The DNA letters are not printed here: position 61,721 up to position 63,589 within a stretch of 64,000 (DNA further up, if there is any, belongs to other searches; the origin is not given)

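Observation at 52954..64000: Non-pyrrolysine MttB-family methyltransferase embedded in a hydroxyproline-catabolism-like cluster with a Tat-exported binding protein ABC importer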

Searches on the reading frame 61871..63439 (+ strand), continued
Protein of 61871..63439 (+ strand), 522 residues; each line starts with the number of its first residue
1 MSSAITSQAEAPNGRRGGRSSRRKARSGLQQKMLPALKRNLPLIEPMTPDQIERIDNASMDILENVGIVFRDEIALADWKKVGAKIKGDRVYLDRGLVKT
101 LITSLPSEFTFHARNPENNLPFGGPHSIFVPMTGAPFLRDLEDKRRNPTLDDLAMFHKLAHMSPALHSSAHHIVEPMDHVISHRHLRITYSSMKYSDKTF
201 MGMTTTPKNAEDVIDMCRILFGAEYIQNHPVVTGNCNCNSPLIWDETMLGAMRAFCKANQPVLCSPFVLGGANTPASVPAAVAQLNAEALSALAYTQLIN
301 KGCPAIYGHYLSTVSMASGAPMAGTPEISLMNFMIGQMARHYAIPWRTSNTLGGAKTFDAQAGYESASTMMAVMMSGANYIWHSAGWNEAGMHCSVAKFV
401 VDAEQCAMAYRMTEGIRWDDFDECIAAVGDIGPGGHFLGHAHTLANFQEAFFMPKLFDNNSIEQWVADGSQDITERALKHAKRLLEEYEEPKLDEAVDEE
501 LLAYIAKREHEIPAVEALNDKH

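Call 42: search_protein_families(library=ncbifam, proteins=[L082:11556-12890:+, L081:12690-13430:+, L081:13427-14161:+, L081:11571-12677:+, L081:6475-7479:+, L081:968-2347:+], max_evalue=0.00001)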
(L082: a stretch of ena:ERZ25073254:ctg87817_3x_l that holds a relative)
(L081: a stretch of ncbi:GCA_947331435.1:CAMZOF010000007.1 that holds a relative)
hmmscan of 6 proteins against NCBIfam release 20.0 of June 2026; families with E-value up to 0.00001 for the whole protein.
L082:11556-12890:+ (444 aa): 7 families
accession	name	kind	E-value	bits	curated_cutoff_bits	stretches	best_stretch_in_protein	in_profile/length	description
TIGR03329.1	Phn_aa_oxid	hypoth_equivalog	1.6e-34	119.5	632.8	1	25-429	16-421/460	putative aminophosphonate oxidoreductase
NF050086.1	pipecolate_AmaA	exception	2.6e-34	118.6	600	1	15-409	7-390/425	L-pipecolate oxidase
TIGR03197.1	MnmC_Cterm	equivalog_domain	1.6e-13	50.5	174.2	1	37-250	3-206/400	FAD-dependent 5-carboxymethylaminomethyl-2-thiouridine(34) oxidoreductase MnmC1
NF002480.1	PRK01747.1-1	equivalog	1.9e-11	43.1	540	1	35-249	250-454/645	bifunctional tRNA (5-methylaminomethyl-2-thiouridine)(34)-methyltransferase MnmC2/FAD-dependent 5-carboxymethylaminomethyl-2-thiouridine(34)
TIGR01373.1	soxB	subfamily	2.3e-07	30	529.45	0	35-79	32-76/407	sarcosine oxidase subunit beta family protein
TIGR02352.1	thiamin_ThiO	equivalog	1.1e-06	28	250.8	0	130-243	87-203/351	glycine oxidase ThiO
NF008726.1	PRK11728.1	equivalog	3.7e-06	26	299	0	35-80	2-48/389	L-2-hydroxyglutarate oxidase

L081:12690-13430:+ (246 aa): 224 families (the best 25 are shown)
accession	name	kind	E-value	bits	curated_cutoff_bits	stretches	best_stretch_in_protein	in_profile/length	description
NF005559.1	PRK07231.1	subfamily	7.1e-61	205.9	215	1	5-243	1-247/249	glucose 1-dehydrogenase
NF004791.0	PRK06138.1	equivalog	7.1e-61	205.7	312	1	4-243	1-249/252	SDR family oxidoreductase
NF052558.1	MBtsdlDhBudC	equivalog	1.8e-56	191.5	270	1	7-243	2-241/250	meso-2,3-butanediol dehydrogenase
NF005067.0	PRK06484.1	equivalog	1.1e-54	185.9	713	1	3-242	4-250/524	short chain dehydrogenase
NF005473.0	PRK07069.1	equivalog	1.3e-54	185.5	339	1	3-242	5-258/262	SDR family oxidoreductase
NF009466.0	PRK12826.1-2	subfamily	2.8e-53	180.9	222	1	9-243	4-244/248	3-oxoacyl-ACP reductase FabG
TIGR03971.1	SDR_subfam_1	subfamily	1.8e-52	178.4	300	1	51-243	69-268/271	mycofactocin-coupled SDR family oxidoreductase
NF004198.0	PRK05653.1-3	equivalog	6.1e-52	176.5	296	1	4-243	3-246/248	3-oxoacyl-ACP reductase FabG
NF004818.0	PRK06172.1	equivalog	1.1e-50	172.3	336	1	4-242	3-249/253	SDR family oxidoreductase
NF006074.0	PRK08220.1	equivalog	2e-50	171.7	312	1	1-243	1-247/251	2,3-dihydro-2,3-dihydroxybenzoate dehydrogenase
NF005893.0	PRK07856.1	equivalog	1.3e-48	165.6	255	1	2-242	3-240/255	SDR family oxidoreductase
NF006080.0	PRK08226.1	equivalog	2.8e-48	164.6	356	1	5-243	3-253/263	SDR family oxidoreductase UcpA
TIGR01830.1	3oxo_ACP_reduc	equivalog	1.6e-47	162.3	297.75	1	11-242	1-237/239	3-oxoacyl-[acyl-carrier-protein] reductase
NF005469.0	PRK07063.1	equivalog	9.2e-47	159.7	306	1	4-243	3-254/260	SDR family oxidoreductase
NF005095.0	PRK06523.1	subfamily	1.3e-46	159.2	231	1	3-243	5-257/261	oxidoreductase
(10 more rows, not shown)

L081:13427-14161:+ (244 aa): 225 families (the best 25 are shown)
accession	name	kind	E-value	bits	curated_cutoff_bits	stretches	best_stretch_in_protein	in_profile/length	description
NF004791.0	PRK06138.1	equivalog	1.2e-68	231.2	312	1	3-239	2-251/252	SDR family oxidoreductase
NF052558.1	MBtsdlDhBudC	equivalog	1.1e-66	225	270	1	4-240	1-244/250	meso-2,3-butanediol dehydrogenase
NF005559.1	PRK07231.1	subfamily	1.8e-58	198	215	1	3-238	1-248/249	glucose 1-dehydrogenase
NF009466.0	PRK12826.1-2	subfamily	6.2e-58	196.2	222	1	6-239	3-246/248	3-oxoacyl-ACP reductase FabG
NF005007.0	PRK06398.1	equivalog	6.9e-58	195.8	341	1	2-242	3-250/259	aldose dehydrogenase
NF004818.0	PRK06172.1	equivalog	1.9e-56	191.2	336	1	1-239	2-252/253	SDR family oxidoreductase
NF004198.0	PRK05653.1-3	equivalog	2.3e-53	181.2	296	1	2-237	3-246/248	3-oxoacyl-ACP reductase FabG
TIGR01830.1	3oxo_ACP_reduc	equivalog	3.2e-53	180.9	297.75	1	9-236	1-237/239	3-oxoacyl-[acyl-carrier-protein] reductase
TIGR01963.1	PHB_DH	subfamily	5.3e-53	179.9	307.05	1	7-240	2-255/255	3-hydroxybutyrate dehydrogenase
NF005067.0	PRK06484.1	equivalog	1.3e-52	179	713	1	5-238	8-252/524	short chain dehydrogenase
NF005469.0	PRK07063.1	equivalog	1.5e-52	178.7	306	1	1-239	2-256/260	SDR family oxidoreductase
NF009384.0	PRK12743.1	equivalog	3.2e-52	177.3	264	1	4-237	4-247/258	SDR family oxidoreductase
NF004847.0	PRK06198.1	subfamily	1e-51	175.8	240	1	2-234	3-252/269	oxidoreductase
NF009093.0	PRK12429.1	subfamily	1.9e-51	174.8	258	1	4-239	3-258/259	3-hydroxybutyrate dehydrogenase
NF052562.1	RADHDNL4305835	equivalog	9.5e-51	172.6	400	1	2-240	3-252/252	NADP-dependent (R)-specific alcohol dehydrogenase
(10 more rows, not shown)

L081:11571-12677:+ (368 aa): 16 families
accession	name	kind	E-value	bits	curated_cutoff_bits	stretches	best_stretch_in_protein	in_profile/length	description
NF043002.1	HProlDhtase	equivalog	6e-83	278.7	500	1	1-365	1-364/366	cis-3-hydroxy-L-proline dehydratase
TIGR02534.1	mucon_cyclo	subfamily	1.3e-35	123.1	334.95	1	12-356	10-358/368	muconate/chloromuconate family cycloisomerase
NF040790.2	glucon_galact_dh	equivalog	1.3e-19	70.3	750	1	34-356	27-362/390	bifunctional D-gluconate/D-galactonate dehydratase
NF040866.1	AraD_Arch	equivalog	4.5e-19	68.7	650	1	102-359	105-365/372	arabinonate dehydratase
TIGR01928.1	menC_lowGC_arch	equivalog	1.5e-18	67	200.65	1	27-287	18-276/325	o-succinylbenzoate synthase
NF047820.1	TalGalacDh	equivalog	4.1e-16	58.9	500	1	69-357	70-358/371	L-talarate/galactarate dehydratase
NF042940.1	racemase_DgcA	equivalog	8.1e-15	54.8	400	1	17-274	11-251/323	N-acetyl-D-Glu racemase DgcA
NF002782.0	PRK02901.1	equivalog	1e-14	54.3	288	1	156-311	101-258/328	o-succinylbenzoate synthase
NF041118.1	A_G_epim_Thtga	equivalog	3.9e-14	52.5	500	1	19-276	18-275/341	L-Ala-D/L-Glu epimerase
NF010624.0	PRK14017.1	equivalog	4.2e-14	52.4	311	1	34-357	17-354/382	galactonate dehydratase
TIGR01927.1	menC_gam_Gplu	equivalog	7.7e-11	41.8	130.55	1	29-274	20-245/307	o-succinylbenzoate synthase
NF043051.1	ManoateDhtManD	equivalog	6e-09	35.2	550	0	100-165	85-150/403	D-mannonate dehydratase ManD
NF011654.0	PRK15072.1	subfamily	1.4e-07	30.7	430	0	100-165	85-150/404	D-galactonate dehydratase family protein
TIGR03247.1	glucar-dehydr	equivalog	1.6e-07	30.4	828.7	1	142-357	180-399/441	glucarate dehydratase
NF011968.0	PRK15440.1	equivalog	8.3e-07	28.2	393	1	102-285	127-312/395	L-rhamnonate dehydratase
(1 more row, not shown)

L081:6475-7479:+ (334 aa): 2 families
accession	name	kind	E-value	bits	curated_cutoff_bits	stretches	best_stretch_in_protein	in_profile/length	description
NF008334.0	PRK11119.1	equivalog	3.1e-132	440.7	215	1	14-334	9-331/331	glycine betaine/L-proline ABC transporter substrate-binding protein ProX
TIGR03414.1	ABC_choline_bnd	subfamily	6.4e-10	38.8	379.05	1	57-218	31-184/291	choline ABC transporter substrate-binding protein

L081:968-2347:+ (459 aa): 1 family
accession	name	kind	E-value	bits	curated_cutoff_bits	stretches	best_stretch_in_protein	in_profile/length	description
NF042438.1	PrpD_hiGCgrampos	equivalog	2.1e-07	29.9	950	1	16-194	25-197/499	2-methylcitrate dehydratase PrpD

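Call 43: search_dna_similar(query=window:61871-63439:+, collection=plasmids, mode=protein, max_rows=30)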
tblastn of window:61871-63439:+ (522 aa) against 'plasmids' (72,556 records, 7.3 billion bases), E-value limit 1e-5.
Records with a match: 197; places in all: 253; records where one place covers at least 80% of the query: 148.
Best place of each record, by identity: 60-80% 35; <60% 162.
By first word of the organism name: Sinorhizobium 121; Leisingera 18; Mesorhizobium 10; Cereibacter 9; Ruegeria 5; Rhizobium 4; Paracoccus 4; Shinella 3; Phaeobacter 2; Alisedimentitalea 2; and 16 more.
By predicted mobility (MOB-suite, as given by PLSDB): conjugative 75; non-mobilizable 72; mobilizable 50.
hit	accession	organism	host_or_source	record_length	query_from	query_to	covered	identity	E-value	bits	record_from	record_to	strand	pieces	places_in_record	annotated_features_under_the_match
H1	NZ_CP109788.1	Leisingera thetidis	-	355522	2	522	100%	76.4%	0e+0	835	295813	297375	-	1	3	trimethylamine methyltransferase family protein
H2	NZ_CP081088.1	Leisingera caerulea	-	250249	2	522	100%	76.4%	0e+0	829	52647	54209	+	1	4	trimethylamine methyltransferase family protein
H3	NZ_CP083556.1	Leisingera sp. S132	-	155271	2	519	99%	76.6%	0e+0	831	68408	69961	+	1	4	trimethylamine methyltransferase family protein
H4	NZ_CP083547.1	Leisingera sp. M658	-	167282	2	522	100%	76.0%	0e+0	831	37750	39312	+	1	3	trimethylamine methyltransferase family protein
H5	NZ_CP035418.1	Leisingera sp. NJS204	cell culture,Marine Biofilm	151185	2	522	100%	75.8%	0e+0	833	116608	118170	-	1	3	trimethylamine methyltransferase family protein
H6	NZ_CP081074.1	Leisingera caerulea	-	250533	2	522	100%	75.8%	0e+0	826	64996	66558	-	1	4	trimethylamine methyltransferase family protein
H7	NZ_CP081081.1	Leisingera caerulea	-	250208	2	522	100%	75.8%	0e+0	826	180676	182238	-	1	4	trimethylamine methyltransferase family protein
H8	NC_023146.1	Leisingera methylohalidivorans DSM 14336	Seawater collected from a tide pool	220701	2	519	99%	76.3%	0e+0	828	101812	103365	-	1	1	trimethylamine methyltransferase family protein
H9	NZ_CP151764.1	Yoonia sp. SS1-5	cell culture,Marine algae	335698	32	519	93%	79.5%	0e+0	835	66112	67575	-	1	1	trimethylamine methyltransferase family protein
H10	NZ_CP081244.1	Phaeobacter inhibens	-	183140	33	522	94%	79.0%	0e+0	839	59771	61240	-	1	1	trimethylamine methyltransferase family protein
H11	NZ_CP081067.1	Leisingera caerulea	-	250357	33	522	94%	78.4%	0e+0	827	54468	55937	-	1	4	trimethylamine methyltransferase family protein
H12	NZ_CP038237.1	Leisingera sp. NJS201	cell culture,Marine Biofilm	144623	33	522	94%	78.2%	0e+0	829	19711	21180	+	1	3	none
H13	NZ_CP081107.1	Ruegeria sp. B32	-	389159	33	522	94%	78.0%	0e+0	828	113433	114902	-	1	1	trimethylamine methyltransferase family protein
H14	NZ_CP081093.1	Leisingera caerulea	-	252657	33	522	94%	78.0%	0e+0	822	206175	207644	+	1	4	trimethylamine methyltransferase family protein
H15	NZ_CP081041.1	Leisingera sp. M527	-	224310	33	522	94%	77.3%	0e+0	822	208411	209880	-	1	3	trimethylamine methyltransferase family protein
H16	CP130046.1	Sinorhizobium meliloti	Medicago,Cell culture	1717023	33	522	94%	77.0%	0e+0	811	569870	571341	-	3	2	none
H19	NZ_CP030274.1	Cereibacter sphaeroides 2.4.1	cell culture,laboratory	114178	33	522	94%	76.5%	0e+0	800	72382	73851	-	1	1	trimethylamine methyltransferase family protein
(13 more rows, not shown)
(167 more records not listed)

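Call 44: get_annotated_region(hit=H19, flank=14000)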
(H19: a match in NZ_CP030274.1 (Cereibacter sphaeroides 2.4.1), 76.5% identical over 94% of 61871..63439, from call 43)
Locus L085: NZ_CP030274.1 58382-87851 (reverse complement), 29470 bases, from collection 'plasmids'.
description: Cereibacter sphaeroides 2.4.1 plasmid pB, complete sequence
organism: Cereibacter sphaeroides 2.4.1 (NCBI taxid 272943)
taxonomy: Bacteria; Pseudomonadota; Alphaproteobacteria; Rhodobacterales; Paracoccaceae; Cereibacter; Cereibacter sphaeroides; Cereibacter sphaeroides 2.4.1
host: -; source: cell culture,laboratory; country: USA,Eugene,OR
typing (MOB-suite, as given by PLSDB): non-mobilizable
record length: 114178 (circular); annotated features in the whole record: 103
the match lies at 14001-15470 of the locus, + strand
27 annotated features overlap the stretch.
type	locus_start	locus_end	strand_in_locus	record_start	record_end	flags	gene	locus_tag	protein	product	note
CDS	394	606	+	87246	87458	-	-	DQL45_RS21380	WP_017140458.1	lyase family protein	-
CDS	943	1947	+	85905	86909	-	-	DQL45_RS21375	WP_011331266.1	LysR family transcriptional regulator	GO:0006355 - regulation of DNA-templated transcription [Evidence IEA]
CDS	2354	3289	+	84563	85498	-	-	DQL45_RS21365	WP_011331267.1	sensor domain-containing diguanylate cyclase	GO:0009966 - regulation of signal transduction [Evidence IEA]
CDS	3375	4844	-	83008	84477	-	-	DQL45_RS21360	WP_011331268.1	PLP-dependent aminotransferase family protein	-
CDS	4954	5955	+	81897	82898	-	-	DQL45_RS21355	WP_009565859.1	TRAP transporter substrate-binding protein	-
CDS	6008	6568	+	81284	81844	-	-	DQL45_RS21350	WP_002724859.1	TRAP transporter small permease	-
CDS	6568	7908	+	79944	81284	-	-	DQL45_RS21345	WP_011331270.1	TRAP transporter large permease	GO:0008643 - carbohydrate transport [Evidence IEA]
CDS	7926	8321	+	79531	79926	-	-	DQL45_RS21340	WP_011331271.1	nuclear transport factor 2 family protein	-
CDS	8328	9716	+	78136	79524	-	-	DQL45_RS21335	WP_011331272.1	FAD-binding oxidoreductase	-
CDS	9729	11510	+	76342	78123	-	xsc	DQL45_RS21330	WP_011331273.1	sulfoacetaldehyde acetyltransferase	GO:0019529 - taurine catabolic process [Evidence IEA]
CDS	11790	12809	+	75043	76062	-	-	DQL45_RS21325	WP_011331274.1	putative sulfate exporter family transporter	-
CDS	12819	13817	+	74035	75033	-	pta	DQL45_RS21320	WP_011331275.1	phosphate acetyltransferase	GO:0006086 - acetyl-CoA biosynthetic process from pyruvate [Evidence IEA]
CDS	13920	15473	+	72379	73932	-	-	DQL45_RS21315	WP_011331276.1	trimethylamine methyltransferase family protein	-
CDS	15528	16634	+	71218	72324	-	-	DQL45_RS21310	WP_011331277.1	enolase C-terminal domain-like protein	-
CDS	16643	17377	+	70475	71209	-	-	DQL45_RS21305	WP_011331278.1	SDR family oxidoreductase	-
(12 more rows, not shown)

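Call 54: get_annotated_region(hit=H16, flank=12000)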
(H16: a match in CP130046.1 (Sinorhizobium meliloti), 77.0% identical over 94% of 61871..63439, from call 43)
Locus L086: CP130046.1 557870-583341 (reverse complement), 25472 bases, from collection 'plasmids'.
description: Sinorhizobium meliloti strain AK57 plasmid pSymA, complete sequence
organism: Sinorhizobium meliloti (NCBI taxid 382)
taxonomy: Bacteria; Pseudomonadota; Alphaproteobacteria; Hyphomicrobiales; Rhizobiaceae; Sinorhizobium; Sinorhizobium meliloti
host: -; source: Medicago,Cell culture; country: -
typing (MOB-suite, as given by PLSDB): conjugative; relaxase MOBQ; mating-pair formation MPF_T
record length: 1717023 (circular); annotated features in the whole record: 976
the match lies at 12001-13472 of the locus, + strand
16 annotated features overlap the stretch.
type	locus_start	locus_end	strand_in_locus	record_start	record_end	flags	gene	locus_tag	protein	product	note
CDS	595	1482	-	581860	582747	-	-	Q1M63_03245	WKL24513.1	dihydrodipicolinate synthase family protein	-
CDS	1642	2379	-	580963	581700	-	-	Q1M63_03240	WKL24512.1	SDR family oxidoreductase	-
CDS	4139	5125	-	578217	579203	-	proX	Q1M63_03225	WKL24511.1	glycine betaine/L-proline ABC transporter substrate-binding protein ProX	-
CDS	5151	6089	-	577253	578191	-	-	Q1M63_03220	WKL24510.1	proline/glycine betaine ABC transporter permease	-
CDS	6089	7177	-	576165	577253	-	-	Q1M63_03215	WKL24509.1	glycine betaine/L-proline ABC transporter ATP-binding protein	-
CDS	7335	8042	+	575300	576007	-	-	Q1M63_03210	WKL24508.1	GntR family transcriptional regulator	-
CDS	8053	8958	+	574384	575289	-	-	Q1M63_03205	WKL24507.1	dihydrodipicolinate synthase family protein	-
CDS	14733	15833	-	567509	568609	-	-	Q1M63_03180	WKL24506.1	endonuclease/exonuclease/phosphatase family protein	-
CDS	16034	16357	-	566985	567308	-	-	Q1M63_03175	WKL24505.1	hypothetical protein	-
CDS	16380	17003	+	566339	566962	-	-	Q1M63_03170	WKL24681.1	caspase family protein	-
CDS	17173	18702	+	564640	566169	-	istA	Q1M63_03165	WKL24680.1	IS21 family transposase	-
CDS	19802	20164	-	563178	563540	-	-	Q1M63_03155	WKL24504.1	hypothetical protein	-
CDS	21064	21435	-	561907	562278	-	-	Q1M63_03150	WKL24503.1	hypothetical protein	-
CDS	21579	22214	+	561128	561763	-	-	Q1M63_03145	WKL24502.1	glycoside hydrolase family protein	-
CDS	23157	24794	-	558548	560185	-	groL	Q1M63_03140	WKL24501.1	chaperonin GroEL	-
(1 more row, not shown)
